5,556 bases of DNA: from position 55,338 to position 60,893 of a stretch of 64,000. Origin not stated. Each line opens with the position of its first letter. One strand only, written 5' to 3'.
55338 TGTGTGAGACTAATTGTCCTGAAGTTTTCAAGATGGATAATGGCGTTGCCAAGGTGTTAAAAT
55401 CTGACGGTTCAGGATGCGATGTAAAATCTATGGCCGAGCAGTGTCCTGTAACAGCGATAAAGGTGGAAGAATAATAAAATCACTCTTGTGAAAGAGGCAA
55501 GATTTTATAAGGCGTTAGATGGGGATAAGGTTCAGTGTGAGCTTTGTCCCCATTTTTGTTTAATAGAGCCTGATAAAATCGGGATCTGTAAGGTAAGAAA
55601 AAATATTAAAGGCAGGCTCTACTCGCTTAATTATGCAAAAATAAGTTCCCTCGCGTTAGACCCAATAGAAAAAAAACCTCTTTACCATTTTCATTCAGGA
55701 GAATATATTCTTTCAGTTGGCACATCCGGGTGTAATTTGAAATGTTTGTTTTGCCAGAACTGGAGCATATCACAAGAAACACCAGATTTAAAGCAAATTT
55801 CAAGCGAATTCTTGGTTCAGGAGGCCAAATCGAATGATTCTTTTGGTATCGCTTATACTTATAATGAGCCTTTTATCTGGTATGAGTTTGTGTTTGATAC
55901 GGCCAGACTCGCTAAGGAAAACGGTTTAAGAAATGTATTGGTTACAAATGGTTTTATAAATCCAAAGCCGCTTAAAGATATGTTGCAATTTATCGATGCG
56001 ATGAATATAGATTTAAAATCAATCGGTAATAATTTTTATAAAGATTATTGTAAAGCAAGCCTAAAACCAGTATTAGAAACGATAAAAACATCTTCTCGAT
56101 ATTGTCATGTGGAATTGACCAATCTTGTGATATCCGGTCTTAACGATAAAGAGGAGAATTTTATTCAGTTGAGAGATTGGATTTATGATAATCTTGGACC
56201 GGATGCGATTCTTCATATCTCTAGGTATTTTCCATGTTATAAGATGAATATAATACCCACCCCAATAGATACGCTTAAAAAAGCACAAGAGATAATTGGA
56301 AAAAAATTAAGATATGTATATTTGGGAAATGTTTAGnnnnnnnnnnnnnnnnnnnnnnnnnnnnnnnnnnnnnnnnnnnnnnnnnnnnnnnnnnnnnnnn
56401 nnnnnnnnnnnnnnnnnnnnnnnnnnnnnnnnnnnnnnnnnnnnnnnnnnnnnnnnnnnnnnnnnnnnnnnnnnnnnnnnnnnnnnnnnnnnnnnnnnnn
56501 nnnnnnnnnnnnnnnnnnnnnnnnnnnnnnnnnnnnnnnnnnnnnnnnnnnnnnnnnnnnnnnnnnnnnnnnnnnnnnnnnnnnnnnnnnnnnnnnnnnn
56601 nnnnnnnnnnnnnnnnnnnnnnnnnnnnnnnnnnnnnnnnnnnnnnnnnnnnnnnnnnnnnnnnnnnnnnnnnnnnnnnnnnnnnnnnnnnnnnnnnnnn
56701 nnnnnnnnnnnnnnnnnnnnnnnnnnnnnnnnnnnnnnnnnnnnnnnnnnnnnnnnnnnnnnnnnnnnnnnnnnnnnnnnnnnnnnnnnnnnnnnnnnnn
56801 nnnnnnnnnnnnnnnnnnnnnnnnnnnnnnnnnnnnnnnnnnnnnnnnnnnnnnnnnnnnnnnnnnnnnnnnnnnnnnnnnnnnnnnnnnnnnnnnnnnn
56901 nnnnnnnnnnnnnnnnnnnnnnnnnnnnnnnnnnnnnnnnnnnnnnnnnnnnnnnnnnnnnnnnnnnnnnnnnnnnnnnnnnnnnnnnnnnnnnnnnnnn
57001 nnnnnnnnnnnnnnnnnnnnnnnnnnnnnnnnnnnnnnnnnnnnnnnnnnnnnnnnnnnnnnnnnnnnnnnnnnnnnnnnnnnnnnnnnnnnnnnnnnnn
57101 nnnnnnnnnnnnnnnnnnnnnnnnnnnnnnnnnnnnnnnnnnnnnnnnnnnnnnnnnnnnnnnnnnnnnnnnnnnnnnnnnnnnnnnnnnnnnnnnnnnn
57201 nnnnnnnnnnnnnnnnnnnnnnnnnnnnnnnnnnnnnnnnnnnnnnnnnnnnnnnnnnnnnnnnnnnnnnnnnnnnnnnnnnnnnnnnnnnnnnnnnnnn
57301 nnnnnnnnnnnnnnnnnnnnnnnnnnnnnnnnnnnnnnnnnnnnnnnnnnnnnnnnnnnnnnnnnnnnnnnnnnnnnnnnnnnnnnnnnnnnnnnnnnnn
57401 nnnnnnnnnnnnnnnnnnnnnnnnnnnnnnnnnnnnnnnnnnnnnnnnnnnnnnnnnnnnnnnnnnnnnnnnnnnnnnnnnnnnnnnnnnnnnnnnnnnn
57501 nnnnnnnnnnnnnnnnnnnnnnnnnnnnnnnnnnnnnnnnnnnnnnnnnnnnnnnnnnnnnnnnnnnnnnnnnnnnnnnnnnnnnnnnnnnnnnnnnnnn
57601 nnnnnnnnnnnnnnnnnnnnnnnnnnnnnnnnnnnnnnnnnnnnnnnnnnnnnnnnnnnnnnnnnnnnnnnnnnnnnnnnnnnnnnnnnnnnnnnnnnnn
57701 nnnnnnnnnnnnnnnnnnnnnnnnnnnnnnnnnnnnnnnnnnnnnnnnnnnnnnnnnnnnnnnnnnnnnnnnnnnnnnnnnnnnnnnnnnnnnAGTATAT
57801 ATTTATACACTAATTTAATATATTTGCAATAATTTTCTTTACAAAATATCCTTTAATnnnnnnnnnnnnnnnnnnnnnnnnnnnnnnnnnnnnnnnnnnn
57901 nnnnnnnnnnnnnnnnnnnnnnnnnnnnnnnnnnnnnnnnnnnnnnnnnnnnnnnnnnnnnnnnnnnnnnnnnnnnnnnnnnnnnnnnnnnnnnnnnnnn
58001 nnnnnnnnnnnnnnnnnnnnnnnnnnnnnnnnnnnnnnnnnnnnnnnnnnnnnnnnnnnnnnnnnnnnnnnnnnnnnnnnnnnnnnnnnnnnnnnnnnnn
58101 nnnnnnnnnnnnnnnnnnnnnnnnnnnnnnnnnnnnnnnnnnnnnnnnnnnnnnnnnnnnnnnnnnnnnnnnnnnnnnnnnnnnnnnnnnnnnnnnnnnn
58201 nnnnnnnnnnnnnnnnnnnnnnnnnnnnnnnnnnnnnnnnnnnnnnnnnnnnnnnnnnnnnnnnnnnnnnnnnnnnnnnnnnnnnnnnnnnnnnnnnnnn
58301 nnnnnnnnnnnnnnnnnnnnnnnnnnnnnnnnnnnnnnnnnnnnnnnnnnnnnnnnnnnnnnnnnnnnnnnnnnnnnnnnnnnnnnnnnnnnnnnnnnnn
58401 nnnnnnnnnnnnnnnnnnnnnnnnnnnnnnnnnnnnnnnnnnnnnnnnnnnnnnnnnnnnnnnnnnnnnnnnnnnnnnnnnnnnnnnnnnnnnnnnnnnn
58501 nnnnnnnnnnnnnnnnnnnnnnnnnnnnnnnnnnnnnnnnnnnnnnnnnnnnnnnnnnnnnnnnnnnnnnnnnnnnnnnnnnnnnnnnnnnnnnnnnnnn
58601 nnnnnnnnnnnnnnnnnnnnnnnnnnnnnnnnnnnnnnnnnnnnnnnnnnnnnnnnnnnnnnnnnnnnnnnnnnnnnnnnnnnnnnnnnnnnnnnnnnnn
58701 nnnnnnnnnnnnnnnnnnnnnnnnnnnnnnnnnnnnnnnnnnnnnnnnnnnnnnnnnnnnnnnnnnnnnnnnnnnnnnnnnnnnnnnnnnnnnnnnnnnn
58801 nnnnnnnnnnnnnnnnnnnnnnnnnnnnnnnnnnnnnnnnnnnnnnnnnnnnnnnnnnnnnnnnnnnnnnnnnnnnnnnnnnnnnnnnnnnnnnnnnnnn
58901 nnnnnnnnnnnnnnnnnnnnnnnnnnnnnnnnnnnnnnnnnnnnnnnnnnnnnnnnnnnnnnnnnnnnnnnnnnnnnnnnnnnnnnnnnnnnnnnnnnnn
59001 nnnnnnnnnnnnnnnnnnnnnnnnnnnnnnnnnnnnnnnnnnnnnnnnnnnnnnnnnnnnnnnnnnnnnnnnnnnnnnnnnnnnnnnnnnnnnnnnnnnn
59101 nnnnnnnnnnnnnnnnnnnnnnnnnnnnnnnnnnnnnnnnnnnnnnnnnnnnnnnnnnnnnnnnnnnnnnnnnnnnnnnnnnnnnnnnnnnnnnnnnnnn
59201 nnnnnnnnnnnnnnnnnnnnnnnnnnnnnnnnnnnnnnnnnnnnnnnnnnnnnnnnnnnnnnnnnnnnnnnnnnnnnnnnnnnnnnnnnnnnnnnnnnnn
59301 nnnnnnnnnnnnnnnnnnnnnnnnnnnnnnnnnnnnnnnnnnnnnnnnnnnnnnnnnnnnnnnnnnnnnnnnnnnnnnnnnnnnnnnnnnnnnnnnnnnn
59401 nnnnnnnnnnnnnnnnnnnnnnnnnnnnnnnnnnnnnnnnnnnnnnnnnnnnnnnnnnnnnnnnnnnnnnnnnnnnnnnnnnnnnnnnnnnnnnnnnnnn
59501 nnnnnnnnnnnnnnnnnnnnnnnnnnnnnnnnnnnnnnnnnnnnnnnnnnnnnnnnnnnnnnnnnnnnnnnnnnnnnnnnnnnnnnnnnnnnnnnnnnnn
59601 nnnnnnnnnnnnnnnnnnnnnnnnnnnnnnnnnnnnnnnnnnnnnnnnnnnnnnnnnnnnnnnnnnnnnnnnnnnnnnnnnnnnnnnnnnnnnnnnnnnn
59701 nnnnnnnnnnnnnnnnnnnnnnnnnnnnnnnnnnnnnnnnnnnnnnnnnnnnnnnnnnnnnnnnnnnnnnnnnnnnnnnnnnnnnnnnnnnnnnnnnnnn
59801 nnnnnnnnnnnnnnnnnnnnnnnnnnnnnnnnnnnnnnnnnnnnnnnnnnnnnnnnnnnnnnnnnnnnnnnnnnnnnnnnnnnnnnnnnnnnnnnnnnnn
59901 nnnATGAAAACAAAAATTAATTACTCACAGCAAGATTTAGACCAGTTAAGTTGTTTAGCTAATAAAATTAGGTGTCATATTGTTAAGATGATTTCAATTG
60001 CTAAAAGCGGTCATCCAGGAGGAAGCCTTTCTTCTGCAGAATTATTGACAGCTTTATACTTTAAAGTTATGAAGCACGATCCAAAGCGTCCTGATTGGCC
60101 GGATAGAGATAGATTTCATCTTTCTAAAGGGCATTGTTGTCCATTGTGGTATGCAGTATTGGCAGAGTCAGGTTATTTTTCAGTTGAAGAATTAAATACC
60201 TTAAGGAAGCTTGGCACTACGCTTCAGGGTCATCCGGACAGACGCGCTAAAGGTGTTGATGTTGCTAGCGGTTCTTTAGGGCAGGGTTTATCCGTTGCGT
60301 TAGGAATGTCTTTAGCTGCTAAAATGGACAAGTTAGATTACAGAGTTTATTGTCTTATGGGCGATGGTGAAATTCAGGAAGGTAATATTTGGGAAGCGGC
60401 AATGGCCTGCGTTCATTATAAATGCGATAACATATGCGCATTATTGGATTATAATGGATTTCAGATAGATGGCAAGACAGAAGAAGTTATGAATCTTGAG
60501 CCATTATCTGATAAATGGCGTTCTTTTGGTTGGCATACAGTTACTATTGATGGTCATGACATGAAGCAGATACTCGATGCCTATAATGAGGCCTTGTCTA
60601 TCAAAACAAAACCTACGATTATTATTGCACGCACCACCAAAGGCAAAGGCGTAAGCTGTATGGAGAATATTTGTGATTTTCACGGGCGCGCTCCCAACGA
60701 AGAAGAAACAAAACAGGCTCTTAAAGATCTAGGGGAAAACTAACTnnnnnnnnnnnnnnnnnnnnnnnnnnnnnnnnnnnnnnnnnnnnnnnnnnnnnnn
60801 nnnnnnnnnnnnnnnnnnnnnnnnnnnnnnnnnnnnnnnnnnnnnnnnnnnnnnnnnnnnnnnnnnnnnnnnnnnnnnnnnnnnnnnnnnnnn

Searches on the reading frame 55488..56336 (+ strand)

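Call 23: search_protein_families(library=pfam, proteins=[window:55488-56336:+], max_evalue=0.00001)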
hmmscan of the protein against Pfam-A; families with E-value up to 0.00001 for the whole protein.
window:55488-56336:+ (282 aa): 1 family
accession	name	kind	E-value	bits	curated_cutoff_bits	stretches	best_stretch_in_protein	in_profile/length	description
PF04055.27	Radical_SAM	-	1.7e-19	71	29.5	1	79-227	4-164/166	Radical SAM superfamily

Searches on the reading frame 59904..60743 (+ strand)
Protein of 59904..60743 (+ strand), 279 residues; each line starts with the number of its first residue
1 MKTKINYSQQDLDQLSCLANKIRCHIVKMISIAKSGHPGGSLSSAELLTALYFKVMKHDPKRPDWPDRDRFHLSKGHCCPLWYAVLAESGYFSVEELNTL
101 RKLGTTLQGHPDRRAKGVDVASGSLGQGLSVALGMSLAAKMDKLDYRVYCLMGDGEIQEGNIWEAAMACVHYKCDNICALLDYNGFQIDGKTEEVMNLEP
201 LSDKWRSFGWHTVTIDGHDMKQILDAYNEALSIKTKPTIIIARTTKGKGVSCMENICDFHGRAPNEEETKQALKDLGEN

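Call 24: search_protein_families(library=pfam, proteins=[window:59904-60743:+], max_evalue=0.001)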
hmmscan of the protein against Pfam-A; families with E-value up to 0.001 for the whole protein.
window:59904-60743:+ (279 aa): 5 families
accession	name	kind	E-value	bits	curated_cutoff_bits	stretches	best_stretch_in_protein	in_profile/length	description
PF00456.26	Transketolase_N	-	3.1e-61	207.6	22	1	18-277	5-276/334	Transketolase, thiamine diphosphate binding domain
PF13292.11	DXP_synthase_N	-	9.4e-13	48.5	21.2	1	11-188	14-175/274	1-deoxy-D-xylulose-5-phosphate synthase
PF09364.15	XFP_N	-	9.8e-08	31.6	23.7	1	123-235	140-252/364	XFP N-terminal domain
PF00676.26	E1_dh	-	1.1e-07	31.6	22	1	109-232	87-209/300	Dehydrogenase E1 component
PF02775.26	TPP_enzyme_C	-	2.2e-05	24.8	21.9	1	122-192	27-91/151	Thiamine pyrophosphate enzyme, C-terminal TPP binding domain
